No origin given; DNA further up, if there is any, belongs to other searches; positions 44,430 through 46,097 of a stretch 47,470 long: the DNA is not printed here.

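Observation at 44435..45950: Plus-strand DUF4041/T5orf172 gene between the repressor and the early operon: candidate prophage defence or exclusion gene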

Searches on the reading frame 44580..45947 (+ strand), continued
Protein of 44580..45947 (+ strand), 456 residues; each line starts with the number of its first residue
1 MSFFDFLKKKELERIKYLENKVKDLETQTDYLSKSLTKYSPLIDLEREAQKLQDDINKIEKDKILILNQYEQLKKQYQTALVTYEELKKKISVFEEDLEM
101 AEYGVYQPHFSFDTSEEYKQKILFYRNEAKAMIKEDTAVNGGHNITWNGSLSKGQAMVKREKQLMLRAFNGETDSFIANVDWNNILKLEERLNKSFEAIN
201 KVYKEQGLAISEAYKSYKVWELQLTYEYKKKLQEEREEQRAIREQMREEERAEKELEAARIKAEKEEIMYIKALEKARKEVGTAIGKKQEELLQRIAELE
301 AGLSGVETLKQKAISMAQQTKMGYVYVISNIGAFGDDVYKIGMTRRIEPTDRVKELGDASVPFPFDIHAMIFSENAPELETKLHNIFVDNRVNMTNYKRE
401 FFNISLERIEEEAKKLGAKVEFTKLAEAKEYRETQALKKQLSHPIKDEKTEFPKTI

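Call 21: get_annotated_region(hit=H1, flank=4000)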
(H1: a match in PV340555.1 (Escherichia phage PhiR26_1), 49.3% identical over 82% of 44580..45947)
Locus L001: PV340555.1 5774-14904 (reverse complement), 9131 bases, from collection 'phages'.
description: Escherichia phage PhiR26_1, complete genome.
organism: Escherichia phage PhiR26_1 (NCBI taxid 3416477)
taxonomy: Viruses
host: Escherichia coli str. K-12 substr. MG1655; source: -; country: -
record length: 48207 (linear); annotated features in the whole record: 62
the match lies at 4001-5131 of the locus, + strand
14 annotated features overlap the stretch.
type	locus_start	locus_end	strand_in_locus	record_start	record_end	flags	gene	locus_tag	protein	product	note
CDS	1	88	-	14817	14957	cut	-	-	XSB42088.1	hypothetical protein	hypothetical protein YlcG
CDS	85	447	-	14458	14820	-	-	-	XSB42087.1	RusA resolvase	Holliday junction resolvase / Crossover junctionendodeoxyribonuclease rusA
CDS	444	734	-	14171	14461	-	-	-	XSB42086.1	hypothetical protein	hypothetical protein YbcO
CDS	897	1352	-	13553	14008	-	-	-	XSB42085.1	hypothetical protein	hypothetical protein YbcN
CDS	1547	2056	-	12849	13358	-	-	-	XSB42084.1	hypothetical protein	-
CDS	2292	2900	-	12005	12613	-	-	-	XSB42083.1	Rha protein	-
CDS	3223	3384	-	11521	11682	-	-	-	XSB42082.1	hypothetical protein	-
CDS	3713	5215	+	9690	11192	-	-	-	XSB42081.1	PD-lambda-1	-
CDS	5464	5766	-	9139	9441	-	-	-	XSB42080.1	exclusion protein Ren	exclusion protein ren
CDS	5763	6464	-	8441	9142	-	-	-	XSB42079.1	DNA replication protein P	-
CDS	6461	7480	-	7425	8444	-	-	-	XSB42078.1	DNA replication protein O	-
CDS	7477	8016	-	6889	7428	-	-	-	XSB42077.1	cII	activator protein cII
CDS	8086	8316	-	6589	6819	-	-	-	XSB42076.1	Cro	transcriptional regulator cro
CDS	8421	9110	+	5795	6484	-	-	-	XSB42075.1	cI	repressor protein cI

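Call 22: get_annotated_region(hit=H5, flank=4000)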
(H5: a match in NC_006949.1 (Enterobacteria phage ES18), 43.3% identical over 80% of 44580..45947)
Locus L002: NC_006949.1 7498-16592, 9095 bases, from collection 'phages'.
description: Enterobacteria phage ES18, complete genome.
organism: Enterobacteria phage ES18 (NCBI taxid 101570)
taxonomy: Viruses; Duplodnaviria; Heunggongvirae; Uroviricota; Caudoviricetes
host: Salmonella typhimurium; source: -; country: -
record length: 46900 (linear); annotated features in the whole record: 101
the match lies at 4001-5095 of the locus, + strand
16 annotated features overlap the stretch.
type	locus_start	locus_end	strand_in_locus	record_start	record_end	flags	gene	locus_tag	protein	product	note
CDS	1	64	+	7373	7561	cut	10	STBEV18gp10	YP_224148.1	gp10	function unknown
regulatory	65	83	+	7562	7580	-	10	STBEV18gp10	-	terminator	putative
CDS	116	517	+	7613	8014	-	11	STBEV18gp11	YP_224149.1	gp11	function unknown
CDS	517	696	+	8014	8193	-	12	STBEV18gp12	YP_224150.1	DUF551 domain-containing protein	function unknown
CDS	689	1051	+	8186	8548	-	13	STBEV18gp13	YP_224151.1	gp13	function unknown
CDS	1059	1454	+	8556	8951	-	14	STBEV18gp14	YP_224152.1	gp14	function unknown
CDS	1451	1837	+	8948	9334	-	15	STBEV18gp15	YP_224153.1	gp15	function unknown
CDS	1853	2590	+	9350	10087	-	16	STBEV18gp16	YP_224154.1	major tail protein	putative tail shaft protein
regulatory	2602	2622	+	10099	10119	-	16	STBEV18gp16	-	terminator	putative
CDS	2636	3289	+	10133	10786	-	17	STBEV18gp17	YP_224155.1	DUF6246 family protein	function unknown; possible +1 frameshift at 3' end of gene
CDS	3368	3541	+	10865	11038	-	18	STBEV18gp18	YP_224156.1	gp18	possible moron; function unknown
CDS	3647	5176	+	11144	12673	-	19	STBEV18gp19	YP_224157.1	DUF4041 domain-containing protein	possible moron; function unknown; similar to phage EJ-1 ORF3 and phiP27 L22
regulatory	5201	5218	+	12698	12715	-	19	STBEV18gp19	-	terminator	putative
CDS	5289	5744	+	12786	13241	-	20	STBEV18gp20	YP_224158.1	gp20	possible moron; function unknown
regulatory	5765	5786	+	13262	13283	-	20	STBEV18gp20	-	terminator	putative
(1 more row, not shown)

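Call 23: get_annotated_region(hit=H14, flank=4000)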
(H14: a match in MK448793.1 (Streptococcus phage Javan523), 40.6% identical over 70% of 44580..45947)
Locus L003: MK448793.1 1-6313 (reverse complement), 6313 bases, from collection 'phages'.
description: Streptococcus phage Javan523, complete genome.
organism: Streptococcus phage Javan523 (NCBI taxid 2548236)
taxonomy: Viruses; Duplodnaviria; Heunggongvirae; Uroviricota; Caudoviricetes
host: Streptococcus pyogenes MGAS8232; source: -; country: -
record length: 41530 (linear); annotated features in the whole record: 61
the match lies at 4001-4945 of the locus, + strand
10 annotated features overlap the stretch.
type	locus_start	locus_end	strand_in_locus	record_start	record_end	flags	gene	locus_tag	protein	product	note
CDS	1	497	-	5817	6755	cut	-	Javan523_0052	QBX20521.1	DNA replication protein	DNA replication protein DnaD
CDS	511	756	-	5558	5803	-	-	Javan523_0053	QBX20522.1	XRE family transcriptional regulator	-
CDS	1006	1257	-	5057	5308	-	-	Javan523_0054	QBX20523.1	hypothetical protein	-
CDS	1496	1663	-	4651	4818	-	-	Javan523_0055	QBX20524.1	hypothetical protein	-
CDS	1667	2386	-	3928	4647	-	-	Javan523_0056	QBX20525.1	antirepressor protein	-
CDS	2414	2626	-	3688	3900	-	-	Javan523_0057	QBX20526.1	hypothetical protein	FIG01117062: hypothetical protein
CDS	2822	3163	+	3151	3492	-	-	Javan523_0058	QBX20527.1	putative cI-like repressor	-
CDS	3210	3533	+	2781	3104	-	-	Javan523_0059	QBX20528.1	hypothetical protein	-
CDS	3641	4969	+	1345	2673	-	-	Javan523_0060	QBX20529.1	hypothetical protein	UPF0325 protein YaeH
CDS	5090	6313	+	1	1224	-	-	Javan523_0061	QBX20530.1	integrase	integrase: site-specific recombinase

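Call 25: find_related_loci(query=window:44580-45947:+, collection=genome_contigs, flank=8000)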
Query window:44580-45947:+ (456 aa) in genome_contigs; peptide patterns used: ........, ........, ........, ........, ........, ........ (x = any residue, [..] = any of these).
83 stretches matched a pattern; 3 encode a relative of the query (tblastn E <= 1e-3); 3 distinct loci.
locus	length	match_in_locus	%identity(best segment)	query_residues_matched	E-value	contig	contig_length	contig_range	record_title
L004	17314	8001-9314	58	1-456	2e-167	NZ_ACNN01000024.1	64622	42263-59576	Porphyromonas endodontalis ATCC 35406 contig00101, whole genome shotgun sequence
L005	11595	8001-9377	53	1-456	2e-151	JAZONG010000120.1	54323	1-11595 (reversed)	MAG: Alistipes sp. isolate T1900045641_YK20190335.MAGScoT_cleanbin_000021 SGB_8131_k141_1464744, whole genome shotgun se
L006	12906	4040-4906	43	159-444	9e-55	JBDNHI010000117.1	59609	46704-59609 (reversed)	MAG: Gemmataceae bacterium isolate concoct.25.ELB k141_640692, whole genome shotgun sequence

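Call 27: find_encoding_contigs(protein=P0002, flank=8000, max_places=6)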
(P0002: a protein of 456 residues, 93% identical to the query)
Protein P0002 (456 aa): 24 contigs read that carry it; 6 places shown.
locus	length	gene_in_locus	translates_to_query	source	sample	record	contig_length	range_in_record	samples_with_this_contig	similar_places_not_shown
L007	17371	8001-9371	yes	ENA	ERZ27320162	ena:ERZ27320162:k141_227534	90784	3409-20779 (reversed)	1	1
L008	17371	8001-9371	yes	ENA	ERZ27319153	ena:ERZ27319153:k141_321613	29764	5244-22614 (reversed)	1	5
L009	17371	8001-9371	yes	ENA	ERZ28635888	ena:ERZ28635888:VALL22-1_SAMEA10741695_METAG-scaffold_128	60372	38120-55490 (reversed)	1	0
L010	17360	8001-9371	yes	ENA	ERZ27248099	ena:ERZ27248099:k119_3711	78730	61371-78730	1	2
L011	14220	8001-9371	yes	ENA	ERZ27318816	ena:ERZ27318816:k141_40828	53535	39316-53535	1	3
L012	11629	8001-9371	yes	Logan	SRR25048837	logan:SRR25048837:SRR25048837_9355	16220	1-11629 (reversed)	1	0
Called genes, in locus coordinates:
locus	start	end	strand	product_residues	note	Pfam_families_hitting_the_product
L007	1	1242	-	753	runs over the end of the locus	PF00176:SNF2-rel_dom, PF00271:Helicase_C (faint), PF01555:N6_N4_Mtase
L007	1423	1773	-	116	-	PF09643:YopX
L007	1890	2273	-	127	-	-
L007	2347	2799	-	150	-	PF11325:DUF3127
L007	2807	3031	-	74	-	-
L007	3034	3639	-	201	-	-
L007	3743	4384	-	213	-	PF13483:Lactamase_B_3 (faint), PF12706:Lactamase_B_2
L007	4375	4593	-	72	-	-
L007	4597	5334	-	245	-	PF03837:RecT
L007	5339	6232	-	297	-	PF07083:DUF1351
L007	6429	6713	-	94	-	-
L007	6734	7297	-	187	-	-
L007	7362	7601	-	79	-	-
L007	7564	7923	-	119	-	-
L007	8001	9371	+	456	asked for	PF13250:SNIPE, PF10544:T5orf172, PF13455:MUG113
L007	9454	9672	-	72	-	-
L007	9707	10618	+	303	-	PF00717:Peptidase_S24 (weak)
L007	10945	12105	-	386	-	PF12704:MacB_PCD (weak), PF02687:FtsX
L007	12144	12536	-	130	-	PF02033:RBFA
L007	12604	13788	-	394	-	PF12698:ABC2_membrane_3, PF01061:ABC2_membrane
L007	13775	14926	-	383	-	PF12698:ABC2_membrane_3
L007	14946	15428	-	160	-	-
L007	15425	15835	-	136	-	-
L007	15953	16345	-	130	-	PF14106:DUF4279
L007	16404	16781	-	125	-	PF04237:YjbR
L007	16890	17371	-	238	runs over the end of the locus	PF09346:SMI1_KNR4, PF14568:SUKH_6 (weak)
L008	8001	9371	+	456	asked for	PF13250:SNIPE, PF10544:T5orf172, PF13455:MUG113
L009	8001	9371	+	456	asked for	PF13250:SNIPE, PF10544:T5orf172, PF13455:MUG113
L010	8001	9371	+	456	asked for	PF13250:SNIPE, PF10544:T5orf172, PF13455:MUG113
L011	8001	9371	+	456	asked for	PF13250:SNIPE, PF10544:T5orf172, PF13455:MUG113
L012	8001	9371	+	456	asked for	PF13250:SNIPE, PF10544:T5orf172, PF13455:MUG113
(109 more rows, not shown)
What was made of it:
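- The collection's precomputed Pfam annotation now names PF13250 'SNIPE' (call 27).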

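Call 28: find_encoding_contigs(protein=P0006, flank=8000, max_places=4)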
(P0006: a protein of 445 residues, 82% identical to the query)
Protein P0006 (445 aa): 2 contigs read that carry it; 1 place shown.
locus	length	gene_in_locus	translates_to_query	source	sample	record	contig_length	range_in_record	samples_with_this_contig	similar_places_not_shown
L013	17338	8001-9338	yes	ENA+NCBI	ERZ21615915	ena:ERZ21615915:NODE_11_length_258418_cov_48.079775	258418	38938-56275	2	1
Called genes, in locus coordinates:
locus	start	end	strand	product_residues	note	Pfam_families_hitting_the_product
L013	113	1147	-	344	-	PF00034:Cytochrom_C (faint), PF03150:CCP_MauG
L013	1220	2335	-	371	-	PF20243:MbnP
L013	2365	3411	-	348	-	PF03150:CCP_MauG, PF00034:Cytochrom_C (faint)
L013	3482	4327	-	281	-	PF20243:MbnP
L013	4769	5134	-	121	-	-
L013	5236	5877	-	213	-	-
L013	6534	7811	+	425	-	PF13102:Phage_int_SAM_5 (weak), PF00589:Phage_integrase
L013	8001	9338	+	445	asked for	PF13250:SNIPE, PF10544:T5orf172, PF13455:MUG113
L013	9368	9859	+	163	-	-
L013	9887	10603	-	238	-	PF08346:AntA, PF03374:ANT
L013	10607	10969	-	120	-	-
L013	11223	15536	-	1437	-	PF20155:TMP_3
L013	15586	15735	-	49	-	-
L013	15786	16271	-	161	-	-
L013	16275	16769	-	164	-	-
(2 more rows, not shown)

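Call 44: search_protein_families(library=padloc, proteins=[L007:9454-9672:-], max_evalue=0.01)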
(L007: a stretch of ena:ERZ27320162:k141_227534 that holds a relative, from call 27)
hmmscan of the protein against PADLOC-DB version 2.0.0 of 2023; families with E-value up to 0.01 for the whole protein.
L007:9454-9672:- (72 aa): 0 families

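Call 53: predict_structure(alignment_id=A2)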
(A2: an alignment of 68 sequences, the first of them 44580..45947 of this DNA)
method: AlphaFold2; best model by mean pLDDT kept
length: 456 residues; sequences in the alignment: 68
mean_pLDDT: 79.2   pTM: 0.46
mean pLDDT of the five models: 79.2, 78.2, 77.7, 75.2, 75.1
residues with pLDDT >= 90: 118; 70-90: 236; 50-70: 89; < 50: 13
segments of 3 or more residues with pLDDT < 50: 1-3, 359-361, 443-448
pLDDT, mean of each block of 10 residues (from residue 1): 57 83 88 76 78 91 94 92 89 72 64 87 94 93 86 90 94 93 89 94 92 95 92 86 76 76 79 78 74 77 70 55 75 68 74 60 66 80 85 69 84 80 57 66 49 76
secondary structure, 60 per line:
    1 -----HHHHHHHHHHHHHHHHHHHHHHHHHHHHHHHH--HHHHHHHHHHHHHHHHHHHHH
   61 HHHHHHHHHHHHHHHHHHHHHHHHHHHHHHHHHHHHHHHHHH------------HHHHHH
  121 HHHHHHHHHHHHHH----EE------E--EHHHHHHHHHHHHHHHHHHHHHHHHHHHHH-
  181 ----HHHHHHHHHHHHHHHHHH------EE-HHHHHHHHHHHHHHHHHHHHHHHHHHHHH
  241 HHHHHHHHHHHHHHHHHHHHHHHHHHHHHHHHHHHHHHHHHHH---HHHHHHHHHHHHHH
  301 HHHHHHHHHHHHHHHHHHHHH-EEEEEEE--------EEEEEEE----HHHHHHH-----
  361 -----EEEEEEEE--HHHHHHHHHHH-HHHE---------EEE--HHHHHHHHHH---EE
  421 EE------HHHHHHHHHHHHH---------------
elements in order: H6-37 H40-102 H115-134 H151-179 H185-202 H212-283 H287-321 E323-329 E338-344 H349-355 E366-373 H376-386 E401-403 H406-415 E419-422 H429-441
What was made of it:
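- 44595..44885 (+): Variable N-terminal coiled coil (aa 6-102). AlphaFold2 helices 6-37 and 40-102 (call 53).
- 45213..45542 (+): Long charged α-helical linker (aa 212-321). AlphaFold2 helices 212-283 and 287-321 (call 53).
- On SNIPE / PD-λ-1: AlphaFold2, mean pLDDT 79: helices 212-283 and 287-321 precede the α/β domain at 323-441 (call 53).
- Checked: Charged helical linker: AlphaFold2 predicts helices 212-283 and 287-321 (call 53).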

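Call 56: search_solved_structures(query=A2, max_evalue=1)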
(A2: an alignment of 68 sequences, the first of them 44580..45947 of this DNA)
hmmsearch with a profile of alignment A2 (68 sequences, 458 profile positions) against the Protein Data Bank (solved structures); distinct sequences matched with E-value up to 1: 9.
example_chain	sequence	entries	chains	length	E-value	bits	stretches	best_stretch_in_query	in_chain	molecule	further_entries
4zry_B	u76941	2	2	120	0.0052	18.9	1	11-99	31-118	Keratin, type II cytoskeletal 1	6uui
6jfv_B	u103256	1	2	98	0.021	16.9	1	13-99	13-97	Keratin, type II cytoskeletal 5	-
3tnu_B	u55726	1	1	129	0.026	16.6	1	13-99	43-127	Keratin, type II cytoskeletal 5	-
3frv_A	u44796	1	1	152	0.062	15.3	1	224-288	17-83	Charged multivesicular body protein 3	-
7zcg_A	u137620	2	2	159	0.075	15.1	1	225-288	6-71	Charged multivesicular body protein 3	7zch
2xg7_A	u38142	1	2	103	0.096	14.7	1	20-95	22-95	BONE MARROW STROMAL ANTIGEN 2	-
4xa3_A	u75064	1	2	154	0.11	14.6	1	19-99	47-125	Gp7-MYH7(1361-1425)-Eb1 chimera protein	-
3mqb_A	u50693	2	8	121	0.11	14.5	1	20-96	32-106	Bone marrow stromal antigen 2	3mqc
9i7s_K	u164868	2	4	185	0.63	12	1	226-307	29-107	Tom20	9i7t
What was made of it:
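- Tried and rejected: A profile search of PDB sequences found only coiled-coil noise, so no SNIPE structure has been solved (call 56).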

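Call 57: fold_search(model_id=the predicted structure, library=pdb)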
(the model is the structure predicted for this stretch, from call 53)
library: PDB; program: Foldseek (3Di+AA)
matches with E <= 10: 167; with E <= 0.001: 0
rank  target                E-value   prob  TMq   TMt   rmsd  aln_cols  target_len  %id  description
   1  9evs_D                8.4e-02  0.20  0.11  0.12  29.8       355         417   13  Structure of the flowering plant mitoribosome with P-site tRNA (released 2025-09-03)
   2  4xm5                  8.3e-01  0.54  0.13  0.21   3.7        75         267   16  C. glabrata Slx1. (released 2015-03-25)
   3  9y6s_6o               8.8e-01  0.07  0.10  0.02  24.7       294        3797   13  96-nm repeat of the Leishmania tarentolae doublet microtubule (released 2025-12-17)
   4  4tql_A                9.3e-01  0.20  0.12  0.22  22.3       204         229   10  Computationally designed three helix bundle (released 2014-10-15)
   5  6jfm_B                1.2e+00  0.13  0.17  0.18  13.7       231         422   16  Mitofusin2 (MFN2)_T111D (released 2019-11-13)
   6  9oci_B                1.2e+00  0.06  0.10  0.09  40.8       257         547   10  Transporter associated with antigen processing (TAP) bound to the viral protein rhUS6 in the outward-facing open state (released 2025-09-10)
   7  2ykt_A                1.7e+00  0.14  0.13  0.26  28.4       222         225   15  Crystal structure of the I-BAR domain of IRSp53 (BAIAP2) in complex with an EHEC derived Tir peptide (released 2011-09-07)
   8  5xg2                  1.9e+00  0.11  0.15  0.26  40.5       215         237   20  Crystal structure of a coiled-coil segment (residues 345-468 and 694-814) of Pyrococcus yayanosii Smc (released 2017-06-07)
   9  8abq_B                2.0e+00  0.16  0.14  0.27  20.5       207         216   14  Structure of the SNX1-SNX5 complex, Pt derivative (released 2023-06-21)
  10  3f57_A                2.0e+00  0.13  0.12  0.25  27.3       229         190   12  Crystal structure of human erythroid beta spectrin repeats 14 and 15 (ankyrin binding domain) (released 2009-02-24)
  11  8fbn_F                2.0e+00  0.08  0.09  0.17  35.0       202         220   10  Improving the secretion of designed protein assemblies through negative design of cryptic transmembrane domains (released 2023-03-22)
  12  6xns_F                2.1e+00  0.09  0.13  0.17  34.5       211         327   16  C3_crown-05 (released 2020-12-23)
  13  8otz_Co               2.1e+00  0.09  0.15  0.19  29.1       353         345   14  48-nm repeat of the native axonemal doublet microtubule from bovine sperm (released 2023-11-22)
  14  7sqc_W0               2.3e+00  0.18  0.20  0.09  35.7       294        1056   12  Ciliary C1 central pair apparatus isolated from Chlamydomonas reinhardtii (released 2022-04-13)
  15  5c1f_A                2.3e+00  0.14  0.14  0.20  12.7       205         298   13  Structure of the Imp2 F-BAR domain (released 2016-01-27)
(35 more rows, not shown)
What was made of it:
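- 45546..45824 (+): GIY-YIG nuclease domain (T5orf172 / MUG113), aa 323-415. Motifs: GYVY 323-326, YKIG 339-342, R345/R346/R352. The catalytic Glu E380 is the codon at 45717-45719. Weak Foldseek matches to the Slx1 GIY-YIG nuclease (call 57).
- Foldseek support for the GIY-YIG fold is weak (best probability 0.54; call 57).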

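Call 66: find_encoding_contigs(protein=P0042, flank=8000, max_places=1)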
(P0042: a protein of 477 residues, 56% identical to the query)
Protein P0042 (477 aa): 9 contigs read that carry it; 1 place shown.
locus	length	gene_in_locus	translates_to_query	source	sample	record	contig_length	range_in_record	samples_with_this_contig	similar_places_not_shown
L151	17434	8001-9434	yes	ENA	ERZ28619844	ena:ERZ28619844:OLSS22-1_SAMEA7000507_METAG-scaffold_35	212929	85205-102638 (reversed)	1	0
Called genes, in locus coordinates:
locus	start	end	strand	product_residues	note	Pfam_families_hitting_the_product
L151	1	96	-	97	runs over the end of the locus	-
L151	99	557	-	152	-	-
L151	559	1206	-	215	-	-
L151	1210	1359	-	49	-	-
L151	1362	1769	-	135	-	-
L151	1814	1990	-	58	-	-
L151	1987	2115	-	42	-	-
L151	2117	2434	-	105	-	-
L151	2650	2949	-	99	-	-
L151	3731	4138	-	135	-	PF09643:YopX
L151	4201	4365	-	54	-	-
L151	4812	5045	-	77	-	PF14090:HTH_39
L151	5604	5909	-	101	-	-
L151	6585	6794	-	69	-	-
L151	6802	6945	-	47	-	-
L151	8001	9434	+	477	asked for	PF13250:SNIPE, PF10544:T5orf172, PF13455:MUG113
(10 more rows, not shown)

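Call 67: find_encoding_contigs(protein=P0077, flank=8000, max_places=1)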
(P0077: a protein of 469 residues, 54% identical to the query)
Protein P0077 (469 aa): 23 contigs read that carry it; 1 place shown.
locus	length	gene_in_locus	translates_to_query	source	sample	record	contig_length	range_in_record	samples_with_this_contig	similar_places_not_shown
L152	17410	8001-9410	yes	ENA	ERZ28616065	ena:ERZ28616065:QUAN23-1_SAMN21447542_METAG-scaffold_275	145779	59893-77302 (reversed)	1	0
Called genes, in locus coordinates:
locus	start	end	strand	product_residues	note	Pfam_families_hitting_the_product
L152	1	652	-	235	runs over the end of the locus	PF14297:Lin1244_N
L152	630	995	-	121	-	PF05766:NinG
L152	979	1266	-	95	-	-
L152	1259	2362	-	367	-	PF12684:DUF3799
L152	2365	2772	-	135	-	-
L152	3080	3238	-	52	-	-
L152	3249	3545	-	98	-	-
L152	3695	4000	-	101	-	-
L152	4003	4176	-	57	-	-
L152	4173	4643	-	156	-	-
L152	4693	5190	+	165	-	-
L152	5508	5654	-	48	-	-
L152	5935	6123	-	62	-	-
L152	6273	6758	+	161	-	-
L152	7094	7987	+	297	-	PF09397:FtsK_gamma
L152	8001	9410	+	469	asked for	PF13250:SNIPE, PF10544:T5orf172, PF13455:MUG113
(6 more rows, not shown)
